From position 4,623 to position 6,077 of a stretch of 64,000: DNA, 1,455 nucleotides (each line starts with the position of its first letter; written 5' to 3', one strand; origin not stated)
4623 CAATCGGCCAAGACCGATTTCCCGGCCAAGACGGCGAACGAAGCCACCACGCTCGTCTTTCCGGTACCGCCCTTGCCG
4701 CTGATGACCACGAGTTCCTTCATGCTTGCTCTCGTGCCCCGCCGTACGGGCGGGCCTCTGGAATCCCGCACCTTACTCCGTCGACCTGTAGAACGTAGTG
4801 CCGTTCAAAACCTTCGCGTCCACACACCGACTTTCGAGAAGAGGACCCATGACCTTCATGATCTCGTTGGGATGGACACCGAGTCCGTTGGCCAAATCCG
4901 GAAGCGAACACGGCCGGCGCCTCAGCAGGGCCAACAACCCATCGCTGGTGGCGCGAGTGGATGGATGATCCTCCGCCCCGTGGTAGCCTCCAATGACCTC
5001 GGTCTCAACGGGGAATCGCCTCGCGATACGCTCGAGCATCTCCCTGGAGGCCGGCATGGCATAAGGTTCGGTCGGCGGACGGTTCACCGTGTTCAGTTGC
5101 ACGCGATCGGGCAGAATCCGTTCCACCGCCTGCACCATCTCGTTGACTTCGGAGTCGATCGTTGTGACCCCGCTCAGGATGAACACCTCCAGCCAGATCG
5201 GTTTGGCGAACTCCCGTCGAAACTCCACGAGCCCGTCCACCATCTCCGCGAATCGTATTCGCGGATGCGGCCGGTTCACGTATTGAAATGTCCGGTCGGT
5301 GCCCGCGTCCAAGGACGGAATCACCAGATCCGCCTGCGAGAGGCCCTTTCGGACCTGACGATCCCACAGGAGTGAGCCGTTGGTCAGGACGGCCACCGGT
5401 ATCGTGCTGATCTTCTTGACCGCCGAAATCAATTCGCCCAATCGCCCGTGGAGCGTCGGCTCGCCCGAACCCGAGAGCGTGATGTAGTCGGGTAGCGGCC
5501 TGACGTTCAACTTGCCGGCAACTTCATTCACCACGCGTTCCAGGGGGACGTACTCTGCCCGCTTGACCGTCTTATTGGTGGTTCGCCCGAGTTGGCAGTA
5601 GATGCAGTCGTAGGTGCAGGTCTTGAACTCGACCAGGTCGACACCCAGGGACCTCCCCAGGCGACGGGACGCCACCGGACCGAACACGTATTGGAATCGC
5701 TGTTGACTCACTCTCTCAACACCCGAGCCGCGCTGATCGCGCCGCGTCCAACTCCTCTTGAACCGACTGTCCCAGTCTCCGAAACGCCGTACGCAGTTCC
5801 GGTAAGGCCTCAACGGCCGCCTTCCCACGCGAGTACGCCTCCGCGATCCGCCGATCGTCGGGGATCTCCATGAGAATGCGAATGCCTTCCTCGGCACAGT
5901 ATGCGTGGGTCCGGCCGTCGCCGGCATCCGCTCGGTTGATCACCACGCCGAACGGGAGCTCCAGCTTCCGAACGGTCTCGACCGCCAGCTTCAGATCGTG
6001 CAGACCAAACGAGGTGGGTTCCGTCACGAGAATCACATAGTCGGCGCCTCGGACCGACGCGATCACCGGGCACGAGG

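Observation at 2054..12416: Sigma-54/PAS-bEBP-associated operon of NifX-like, MinD-ferredoxin, IscU::Mrp and radical-SAM genes with no visible client enzyme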

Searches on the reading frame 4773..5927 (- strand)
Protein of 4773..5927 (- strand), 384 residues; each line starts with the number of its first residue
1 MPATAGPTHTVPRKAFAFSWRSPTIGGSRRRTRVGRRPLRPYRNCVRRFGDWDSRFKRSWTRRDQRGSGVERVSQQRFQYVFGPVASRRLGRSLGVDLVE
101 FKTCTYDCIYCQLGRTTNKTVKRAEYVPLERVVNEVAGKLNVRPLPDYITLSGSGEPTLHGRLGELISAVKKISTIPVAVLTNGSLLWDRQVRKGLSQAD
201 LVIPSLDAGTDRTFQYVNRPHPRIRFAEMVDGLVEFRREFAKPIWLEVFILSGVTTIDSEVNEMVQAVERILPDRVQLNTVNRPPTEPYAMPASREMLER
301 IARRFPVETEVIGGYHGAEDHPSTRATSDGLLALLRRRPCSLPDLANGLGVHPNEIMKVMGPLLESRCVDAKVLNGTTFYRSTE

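Call 3: search_protein_families(library=pfam, proteins=[window:4773-5927:-], max_evalue=0.01)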
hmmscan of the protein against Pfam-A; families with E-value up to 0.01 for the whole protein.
window:4773-5927:- (384 aa): 1 family
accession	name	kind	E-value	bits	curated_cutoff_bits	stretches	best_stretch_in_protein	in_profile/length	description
PF04055.27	Radical_SAM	-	6.6e-14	52.8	29.5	1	103-255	6-155/166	Radical SAM superfamily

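Call 38: search_protein_families(library=ncbifam, proteins=[window:4773-5705:-], max_evalue=0.001)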
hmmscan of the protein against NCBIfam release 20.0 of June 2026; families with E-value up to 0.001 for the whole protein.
window:4773-5705:- (310 aa): 13 families
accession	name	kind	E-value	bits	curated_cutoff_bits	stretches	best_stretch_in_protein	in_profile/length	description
TIGR04317.1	W_rSAM_matur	equivalog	9.6e-12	44.7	380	1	28-168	12-145/349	tungsten cofactor oxidoreductase radical SAM maturase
TIGR02668.1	moaA_archaeal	equivalog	6.5e-11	41.8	325.25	1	28-205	18-184/303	GTP 3',8-cyclase MoaA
NF038283.1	viperin_w_prok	equivalog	2.5e-09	36.7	180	1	28-149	10-131/281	viperin family antiviral radical SAM protein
TIGR02493.1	PFLA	equivalog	3.5e-09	36.4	231.75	1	27-196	22-185/235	pyruvate formate-lyase-activating protein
TIGR02666.1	moaA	equivalog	7.2e-09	35.1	284.05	1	29-195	19-181/336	GTP 3',8-cyclase MoaA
NF001199.0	PRK00164.2-1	equivalog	1.3e-08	34.4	231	1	28-193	20-174/308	GTP 3',8-cyclase MoaA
TIGR02495.1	NrdG2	equivalog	9.9e-07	28.3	131.15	1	27-111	23-100/193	anaerobic ribonucleoside-triphosphate reductase activating protein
TIGR03972.1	rSAM_TYW1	equivalog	1.3e-06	27.7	317.95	1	72-155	119-199/297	4-demethylwyosine synthase TYW1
TIGR04038.1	tatD_link_rSAM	subfamily_domain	2.4e-05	24.2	129.7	1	28-168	16-155/192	TatD family nuclease-associated radical SAM protein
TIGR03963.1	rSAM_QueE_Clost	equivalog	0.00012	21.8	260.1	1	24-113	23-105/219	putative 7-carboxy-7-deazaguanine synthase QueE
TIGR04251.1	SCM_rSAM_ScmF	equivalog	0.00013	21.5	400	1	29-208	13-183/353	SynChlorMet cassette radical SAM/SPASM protein ScmF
NF049973.1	radical_Rv1681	equivalog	0.00013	21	380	1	29-119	81-163/326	Rv1681 family radical SAM protein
TIGR03278.1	methan_mark_10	equivalog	0.00066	18.6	350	0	31-101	36-103/404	methyl coenzyme M reductase-arginine methyltransferase Mmp10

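Call 72: find_homologous_proteins(query=window:4773-5711:-, max_evalue=1e-10)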
Query window:4773-5711:- (312 aa): 8000 proteins with E <= 1e-10 among 8000 candidates; the best 120 are listed.
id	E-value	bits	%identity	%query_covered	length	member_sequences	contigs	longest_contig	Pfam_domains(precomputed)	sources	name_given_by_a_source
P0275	2.3e-206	702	100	100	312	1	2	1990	PF04055.28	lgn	-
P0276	1.6e-200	683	100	97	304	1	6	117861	PF04055.28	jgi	-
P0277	2.9e-200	682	100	97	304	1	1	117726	PF04055.28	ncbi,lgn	-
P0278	3.1e-200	682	100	97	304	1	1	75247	PF04055.28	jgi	-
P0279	1.1e-161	555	85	93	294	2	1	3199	PF04055.28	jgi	jgi:wyosine [tRNA(Phe)-imidazoG37] synthetase (radical SAM superfamily)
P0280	4.2e-161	553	79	100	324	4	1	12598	PF04055.28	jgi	-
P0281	1.1e-141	489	72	99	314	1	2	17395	PF04055.28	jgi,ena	-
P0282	8.2e-116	404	60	100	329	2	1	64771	PF12840.14,PF04055.28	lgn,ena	-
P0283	1.4e-113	397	57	99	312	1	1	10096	PF12840.14,PF21476.5,PF04055.28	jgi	-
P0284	1.4e-112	394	59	99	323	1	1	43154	PF04055.28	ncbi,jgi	-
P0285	2.0e-110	387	57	99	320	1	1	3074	PF04055.28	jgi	-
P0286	4.2e-110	386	56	97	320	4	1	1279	PF04055.28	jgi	-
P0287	5.0e-110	385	59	99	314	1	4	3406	PF04055.28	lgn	-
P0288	6.5e-110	385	55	99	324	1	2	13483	PF04055.28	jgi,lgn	jgi:wyosine [tRNA(Phe)-imidazoG37] synthetase (radical SAM superfamily)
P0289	1.2e-109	384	57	99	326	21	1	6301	PF04055.28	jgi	jgi:wyosine [tRNA(Phe)-imidazoG37] synthetase (radical SAM superfamily)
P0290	3.7e-108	379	56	99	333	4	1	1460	PF04055.28,PF25213.2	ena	-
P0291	5.3e-108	379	56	99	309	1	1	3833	PF04055.28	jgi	jgi:wyosine [tRNA(Phe)-imidazoG37] synthetase (radical SAM superfamily)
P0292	7.3e-108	378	58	99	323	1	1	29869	PF04055.28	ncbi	-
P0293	8.4e-108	378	57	98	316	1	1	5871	PF04055.28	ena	-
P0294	1.1e-107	378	57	98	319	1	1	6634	PF04055.28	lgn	-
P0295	1.7e-107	377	56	99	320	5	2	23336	PF04055.28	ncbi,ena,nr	ncbi:MAG: radical SAM protein [Planctomycetes bacterium SM23_25]|nr:MAG: radical SAM protein [Planct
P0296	2.1e-107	377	58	97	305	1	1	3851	PF04055.28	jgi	-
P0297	2.1e-107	377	58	98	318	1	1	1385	PF12840.14,PF04055.28,PF12802.14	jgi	jgi:wyosine [tRNA(Phe)-imidazoG37] synthetase (radical SAM superfamily)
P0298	2.2e-107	377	56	99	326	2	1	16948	PF04055.28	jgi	jgi:wyosine [tRNA(Phe)-imidazoG37] synthetase (radical SAM superfamily)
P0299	2.5e-107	377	56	98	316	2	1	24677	PF04055.28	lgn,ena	-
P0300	3.1e-107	376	55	99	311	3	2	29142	PF04055.28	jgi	jgi:wyosine [tRNA(Phe)-imidazoG37] synthetase (radical SAM superfamily)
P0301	3.9e-107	376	55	98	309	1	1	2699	PF08279.19,PF04055.28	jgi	-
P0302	4.2e-107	376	58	99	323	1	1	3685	PF04055.28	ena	-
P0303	5.7e-107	375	55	99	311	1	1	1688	PF04055.28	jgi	-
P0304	6.5e-107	375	56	100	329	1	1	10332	PF04055.28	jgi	jgi:wyosine [tRNA(Phe)-imidazoG37] synthetase (radical SAM superfamily)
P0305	7.1e-107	375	57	97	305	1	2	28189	PF04055.28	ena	-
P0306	7.2e-107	375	54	99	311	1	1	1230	PF04055.28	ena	-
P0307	8.1e-107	375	55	97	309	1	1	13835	PF08279.19,PF04055.28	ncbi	-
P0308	1.2e-106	374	57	97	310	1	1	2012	PF04055.28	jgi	jgi:wyosine [tRNA(Phe)-imidazoG37] synthetase (radical SAM superfamily)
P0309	1.2e-106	374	54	100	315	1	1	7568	PF04055.28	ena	-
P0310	1.4e-106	374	57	97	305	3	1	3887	PF04055.28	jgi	-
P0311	1.5e-106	374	56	100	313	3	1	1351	PF04055.28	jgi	-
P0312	1.6e-106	374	54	100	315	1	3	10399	PF04055.28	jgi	-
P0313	1.8e-106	374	57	93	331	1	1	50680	PF04055.28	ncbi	ncbi:MAG: radical SAM protein [Verrucomicrobiota bacterium]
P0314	1.8e-106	374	56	99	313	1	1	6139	PF04055.28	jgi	jgi:wyosine [tRNA(Phe)-imidazoG37] synthetase (radical SAM superfamily)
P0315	1.9e-106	374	56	99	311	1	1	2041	PF21476.5,PF04055.28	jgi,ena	-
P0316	1.9e-106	374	56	98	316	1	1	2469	PF04055.28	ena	-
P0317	2.2e-106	373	53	99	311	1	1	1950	PF04055.28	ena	-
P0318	2.3e-106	373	54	99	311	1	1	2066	PF04055.28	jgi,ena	-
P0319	2.5e-106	373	56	98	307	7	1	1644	PF04055.28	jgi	jgi:wyosine [tRNA(Phe)-imidazoG37] synthetase (radical SAM superfamily)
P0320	2.8e-106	373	53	100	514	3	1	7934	PF13847.13,PF13489.13,PF12840.14,PF13649.13,PF04055.28,PF05148.22,PF01209.25,PF08241.19,PF08242.19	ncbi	-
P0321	3.2e-106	373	55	99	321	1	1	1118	PF04055.28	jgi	jgi:wyosine [tRNA(Phe)-imidazoG37] synthetase (radical SAM superfamily)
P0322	3.3e-106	373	55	98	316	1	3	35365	PF04055.28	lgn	-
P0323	3.5e-106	373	54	100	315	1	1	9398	PF04055.28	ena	-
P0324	3.7e-106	373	58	96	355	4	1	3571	PF04055.28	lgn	-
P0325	4.0e-106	373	58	97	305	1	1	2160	PF04055.28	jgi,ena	-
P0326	4.9e-106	372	57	97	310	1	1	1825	PF04055.28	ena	-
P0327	6.5e-106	372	55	97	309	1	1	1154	PF08279.19,PF04055.28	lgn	-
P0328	8.7e-106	372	55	97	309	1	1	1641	PF04055.28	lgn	-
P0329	9.7e-106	371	57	97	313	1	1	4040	PF04055.28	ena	-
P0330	1.3e-105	371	54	99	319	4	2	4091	PF04055.28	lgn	-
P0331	1.3e-105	371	55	97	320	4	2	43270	PF04055.28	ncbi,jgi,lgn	jgi:wyosine [tRNA(Phe)-imidazoG37] synthetase (radical SAM superfamily)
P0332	1.9e-105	370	57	97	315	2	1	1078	PF04055.28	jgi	jgi:wyosine [tRNA(Phe)-imidazoG37] synthetase (radical SAM superfamily)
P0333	2.3e-105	370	58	99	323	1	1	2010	PF04055.28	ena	-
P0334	2.3e-105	370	57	97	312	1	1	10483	PF12840.14,PF04055.28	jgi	jgi:wyosine [tRNA(Phe)-imidazoG37] synthetase (radical SAM superfamily)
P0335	2.5e-105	370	56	97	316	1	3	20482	PF04055.28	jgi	-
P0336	2.9e-105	370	54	100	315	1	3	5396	PF08279.19,PF04055.28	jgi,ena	-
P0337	2.9e-105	370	56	98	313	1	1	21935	PF04055.28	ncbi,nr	ncbi:MAG: radical SAM protein [Sedimentisphaerales bacterium]|nr:radical SAM protein [Sedimentisphae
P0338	3.1e-105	370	57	98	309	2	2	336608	PF04055.28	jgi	jgi:wyosine [tRNA(Phe)-imidazoG37] synthetase (radical SAM superfamily)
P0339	3.2e-105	370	54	98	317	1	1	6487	PF04055.28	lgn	-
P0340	3.2e-105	370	55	97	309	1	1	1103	PF04055.28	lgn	-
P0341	3.6e-105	369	54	100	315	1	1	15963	PF04055.28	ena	-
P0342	3.7e-105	369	59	97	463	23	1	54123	PF04055.28,PF01592.22,PF12802.14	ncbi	-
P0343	4.0e-105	369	55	97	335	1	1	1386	PF04055.28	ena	-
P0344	4.1e-105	369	55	99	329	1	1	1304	PF04055.28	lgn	-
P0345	4.1e-105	369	55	98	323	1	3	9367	PF04055.28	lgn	-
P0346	4.1e-105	369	55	98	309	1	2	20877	PF04055.28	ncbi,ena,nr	ncbi:MAG: radical SAM protein [Phycisphaerae bacterium]|nr:radical SAM protein [Phycisphaerae bacter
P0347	4.2e-105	369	55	100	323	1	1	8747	PF04055.28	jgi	jgi:wyosine [tRNA(Phe)-imidazoG37] synthetase (radical SAM superfamily)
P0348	4.5e-105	369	55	99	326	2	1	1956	PF04055.28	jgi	jgi:wyosine [tRNA(Phe)-imidazoG37] synthetase (radical SAM superfamily)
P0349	4.7e-105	369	55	98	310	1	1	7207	PF04055.28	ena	-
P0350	5.5e-105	369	53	99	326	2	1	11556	PF04055.28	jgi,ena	-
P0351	5.5e-105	369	57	92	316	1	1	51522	PF04055.28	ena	-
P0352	6.0e-105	369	56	97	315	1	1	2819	PF04055.28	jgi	jgi:wyosine [tRNA(Phe)-imidazoG37] synthetase (radical SAM superfamily)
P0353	7.0e-105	369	54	99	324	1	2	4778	PF04055.28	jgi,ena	-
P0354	7.4e-105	368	56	99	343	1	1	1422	PF04055.28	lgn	-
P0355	8.0e-105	368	55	98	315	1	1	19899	PF04055.28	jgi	-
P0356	8.0e-105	368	56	95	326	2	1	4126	PF04055.28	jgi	-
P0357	8.4e-105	368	54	98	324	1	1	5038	PF04055.28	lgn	-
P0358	8.5e-105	368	60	93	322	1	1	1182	PF04055.28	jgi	jgi:wyosine [tRNA(Phe)-imidazoG37] synthetase (radical SAM superfamily)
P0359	9.5e-105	368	56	97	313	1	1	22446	PF04055.28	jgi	jgi:wyosine [tRNA(Phe)-imidazoG37] synthetase (radical SAM superfamily)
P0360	1.0e-104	368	53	98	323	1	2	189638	PF04055.28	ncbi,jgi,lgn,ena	ncbi:MAG: radical SAM protein [Phycisphaerae bacterium]|jgi:wyosine [tRNA(Phe)-imidazoG37] synthetas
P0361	1.0e-104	368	54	97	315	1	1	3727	PF04055.28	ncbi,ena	-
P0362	1.0e-104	368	55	98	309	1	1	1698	PF04055.28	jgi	jgi:wyosine [tRNA(Phe)-imidazoG37] synthetase (radical SAM superfamily)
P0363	1.1e-104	368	53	99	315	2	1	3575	PF04055.28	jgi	-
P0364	1.1e-104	368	54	98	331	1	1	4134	PF04055.28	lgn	-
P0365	1.1e-104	368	54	97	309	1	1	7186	PF04055.28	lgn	-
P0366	1.2e-104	368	53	99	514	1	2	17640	PF13847.13,PF13489.13,PF13649.13,PF04055.28,PF05148.22,PF01209.25,PF08241.19,PF08242.19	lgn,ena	-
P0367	1.3e-104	368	54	99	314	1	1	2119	PF04055.28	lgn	-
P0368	1.4e-104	368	54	100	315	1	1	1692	PF08279.19,PF04055.28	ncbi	-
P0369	1.5e-104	367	54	98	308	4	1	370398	PF04055.28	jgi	jgi:wyosine [tRNA(Phe)-imidazoG37] synthetase (radical SAM superfamily)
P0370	1.6e-104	367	56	99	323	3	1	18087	PF04055.28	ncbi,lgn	-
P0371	1.7e-104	367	54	97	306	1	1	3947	PF04055.28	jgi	-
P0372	1.9e-104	367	53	100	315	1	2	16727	PF04055.28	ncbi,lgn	ncbi:MAG: radical SAM protein [Sedimentisphaerales bacterium]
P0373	2.0e-104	367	54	98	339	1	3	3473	PF21476.5,PF04055.28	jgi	jgi:wyosine [tRNA(Phe)-imidazoG37] synthetase (radical SAM superfamily)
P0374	2.0e-104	367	54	98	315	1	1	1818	PF04055.28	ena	-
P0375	2.0e-104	367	53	100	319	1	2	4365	PF04055.28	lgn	-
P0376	2.1e-104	367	56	97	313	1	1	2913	PF04055.28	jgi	jgi:wyosine [tRNA(Phe)-imidazoG37] synthetase (radical SAM superfamily)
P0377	2.3e-104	367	55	98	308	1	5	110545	PF04055.28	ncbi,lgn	-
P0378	2.4e-104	367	55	97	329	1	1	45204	PF08279.19,PF04055.28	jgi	-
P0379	2.6e-104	367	54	99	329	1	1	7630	PF04055.28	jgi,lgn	jgi:wyosine [tRNA(Phe)-imidazoG37] synthetase (radical SAM superfamily)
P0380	3.1e-104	366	54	99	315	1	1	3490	PF04055.28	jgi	-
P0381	3.3e-104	366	57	97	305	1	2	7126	PF04055.28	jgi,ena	-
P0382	3.4e-104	366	54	97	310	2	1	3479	PF04055.28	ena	-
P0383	3.7e-104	366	54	99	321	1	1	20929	PF04055.28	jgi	jgi:wyosine [tRNA(Phe)-imidazoG37] synthetase (radical SAM superfamily)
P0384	3.8e-104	366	56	97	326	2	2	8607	PF12840.14,PF04055.28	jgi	-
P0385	3.8e-104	366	56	99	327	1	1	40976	PF04055.28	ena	-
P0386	3.9e-104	366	57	97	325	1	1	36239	PF04055.28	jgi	-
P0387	3.9e-104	366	53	99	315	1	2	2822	PF04055.28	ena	-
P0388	4.1e-104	366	55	96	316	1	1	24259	PF04055.28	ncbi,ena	-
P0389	4.3e-104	366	54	99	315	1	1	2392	PF04055.28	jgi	-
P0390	4.5e-104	366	53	100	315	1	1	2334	PF04055.28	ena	-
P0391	4.6e-104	366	56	97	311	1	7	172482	PF04055.28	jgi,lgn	jgi:wyosine [tRNA(Phe)-imidazoG37] synthetase (radical SAM superfamily)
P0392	4.6e-104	366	57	97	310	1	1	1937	PF04055.28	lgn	-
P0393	4.7e-104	366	55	100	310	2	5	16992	PF04055.28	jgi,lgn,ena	-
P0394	4.8e-104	366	55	99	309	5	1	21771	PF04055.28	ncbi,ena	-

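Call 73: find_encoding_contigs(protein=P0277, flank=8000, max_places=1)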
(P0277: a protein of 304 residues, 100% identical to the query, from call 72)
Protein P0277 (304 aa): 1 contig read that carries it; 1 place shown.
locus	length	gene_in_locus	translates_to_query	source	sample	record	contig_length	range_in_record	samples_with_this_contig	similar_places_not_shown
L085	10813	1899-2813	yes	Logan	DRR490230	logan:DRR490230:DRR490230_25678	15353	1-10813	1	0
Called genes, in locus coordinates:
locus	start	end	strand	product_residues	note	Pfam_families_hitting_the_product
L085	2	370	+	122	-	?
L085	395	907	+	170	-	PF14358:DUF4405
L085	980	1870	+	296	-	PF10609:ParA (weak), PF01656:CbiA, PF00037:Fer4, PF12837:Fer4_6 (weak), PF13237:Fer4_10 (weak), PF14697:Fer4_21, PF12838:Fer4_7 (weak), PF13187:Fer4_9 (weak), +6 more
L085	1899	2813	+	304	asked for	PF04055:Radical_SAM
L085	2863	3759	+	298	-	PF01656:CbiA, PF10609:ParA (faint), PF12838:Fer4_7 (faint), PF13187:Fer4_9 (weak), PF13237:Fer4_10 (faint), PF25160:LdpA_Fe-S-bd (faint), PF14697:Fer4_21, PF00037:Fer4 (weak), +1 more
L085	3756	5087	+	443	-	PF01592:NifU_N, PF01656:CbiA, PF02374:ArsA_ATPase (weak), PF09140:MipZ, PF10609:ParA, PF13614:AAA_31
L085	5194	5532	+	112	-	PF02579:Nitro_FeMo-Co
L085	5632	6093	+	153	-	PF03061:4HBT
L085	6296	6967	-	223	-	PF00392:GntR, PF07729:FCD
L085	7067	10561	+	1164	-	PF02837:Glyco_hydro_2_N, PF22666:Glyco_hydro_2_N2 (weak), PF00703:Glyco_hydro_2 (weak), PF02836:Glyco_hydro_2_C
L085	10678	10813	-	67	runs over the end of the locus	-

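Call 74: find_encoding_contigs(protein=P0342, flank=8000, max_places=1)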
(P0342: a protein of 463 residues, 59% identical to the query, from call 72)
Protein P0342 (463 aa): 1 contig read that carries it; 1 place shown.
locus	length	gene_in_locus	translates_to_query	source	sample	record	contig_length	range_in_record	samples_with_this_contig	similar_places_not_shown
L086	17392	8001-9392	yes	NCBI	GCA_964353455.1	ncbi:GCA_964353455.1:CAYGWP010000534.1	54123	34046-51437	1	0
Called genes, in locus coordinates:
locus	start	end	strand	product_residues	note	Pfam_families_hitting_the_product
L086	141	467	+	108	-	PF02915:Rubrerythrin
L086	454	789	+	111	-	PF17253:DUF5320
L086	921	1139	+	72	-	-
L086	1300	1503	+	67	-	-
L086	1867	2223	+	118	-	PF02627:CMD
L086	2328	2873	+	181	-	PF01209:Ubie_methyltran, PF13489:Methyltransf_23, PF01728:FtsJ (weak), PF06325:PrmA (weak), PF13847:Methyltransf_31, PF08241:Methyltransf_11, PF08242:Methyltransf_12, PF13649:Methyltransf_25, +1 more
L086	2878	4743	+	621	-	PF01656:CbiA, PF10609:ParA (faint), PF13481:AAA_25 (faint), PF13187:Fer4_9, PF00037:Fer4 (weak), PF01656:CbiA, PF12838:Fer4_7 (weak), PF14697:Fer4_21 (weak), +8 more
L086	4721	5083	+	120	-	PF02579:Nitro_FeMo-Co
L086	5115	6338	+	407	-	PF01656:CbiA, PF02374:ArsA_ATPase (weak), PF09140:MipZ (weak), PF10609:ParA, PF13614:AAA_31 (weak), PF02579:Nitro_FeMo-Co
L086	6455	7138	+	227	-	PF14358:DUF4405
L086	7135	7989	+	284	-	PF00753:Lactamase_B, PF12706:Lactamase_B_2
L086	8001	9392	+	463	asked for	PF04055:Radical_SAM, PF12802:MarR_2 (faint), PF01592:NifU_N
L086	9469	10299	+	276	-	PF01946:Thi4, PF01494:FAD_binding_3, PF03486:HI0933_like (weak), PF07992:Pyr_redox_2 (weak), PF00890:FAD_binding_2 (faint), PF01266:DAO (weak), PF12831:FAD_oxidored (weak), PF13450:NAD_binding_8, +1 more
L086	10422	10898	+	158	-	PF01475:FUR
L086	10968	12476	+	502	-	PF00199:Catalase, PF06628:Catalase-rel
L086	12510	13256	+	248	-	PF04016:DUF364 (weak)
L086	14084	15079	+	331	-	PF06685:DUF1186 (weak), PF02810:SEC-C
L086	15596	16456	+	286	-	-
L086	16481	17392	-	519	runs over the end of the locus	PF07669:Eco57I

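Call 77: find_encoding_contigs(protein=P0338, flank=7000, max_places=1)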
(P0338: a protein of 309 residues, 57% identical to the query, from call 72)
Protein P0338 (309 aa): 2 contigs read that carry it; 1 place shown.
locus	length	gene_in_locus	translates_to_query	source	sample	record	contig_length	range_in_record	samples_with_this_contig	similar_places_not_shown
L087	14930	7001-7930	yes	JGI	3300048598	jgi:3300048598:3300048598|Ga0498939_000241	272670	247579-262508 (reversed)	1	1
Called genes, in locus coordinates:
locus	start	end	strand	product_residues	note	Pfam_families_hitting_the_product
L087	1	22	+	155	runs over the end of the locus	PF01327:Pep_deformylase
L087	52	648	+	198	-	-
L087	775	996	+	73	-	-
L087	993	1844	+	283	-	PF00142:Fer4_NifH (faint), PF01656:CbiA, PF09140:MipZ (weak), PF10609:ParA, PF13614:AAA_31, PF12838:Fer4_7 (faint), PF00037:Fer4 (weak), PF14697:Fer4_21, +4 more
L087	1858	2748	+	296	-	PF01656:CbiA, PF10609:ParA (faint), PF25160:LdpA_Fe-S-bd (faint), PF00037:Fer4 (weak), PF12797:Fer4_2 (faint), PF14697:Fer4_21, PF12838:Fer4_7, PF13187:Fer4_9 (weak), +3 more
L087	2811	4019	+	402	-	PF00142:Fer4_NifH (faint), PF01656:CbiA, PF02374:ArsA_ATPase (weak), PF09140:MipZ, PF10609:ParA, PF13614:AAA_31, PF02579:Nitro_FeMo-Co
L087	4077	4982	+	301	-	PF14358:DUF4405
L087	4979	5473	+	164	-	PF03061:4HBT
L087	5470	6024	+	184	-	PF01862:PvlArgDC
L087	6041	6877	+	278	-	PF00753:Lactamase_B, PF12706:Lactamase_B_2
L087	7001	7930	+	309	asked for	PF04055:Radical_SAM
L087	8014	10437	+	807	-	PF00512:HisKA (faint), PF02518:HATPase_c, PF07992:Pyr_redox_2, PF13434:Lys_Orn_oxgnase (weak), PF13738:Pyr_redox_3, PF00070:Pyr_redox, PF02852:Pyr_redox_dim, PF00581:Rhodanese, +2 more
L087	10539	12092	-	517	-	PF24517:CBM96 (faint)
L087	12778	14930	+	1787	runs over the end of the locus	PF18232:Chalcone_N (faint), PF20616:Caps_syn_GfcC_N (faint)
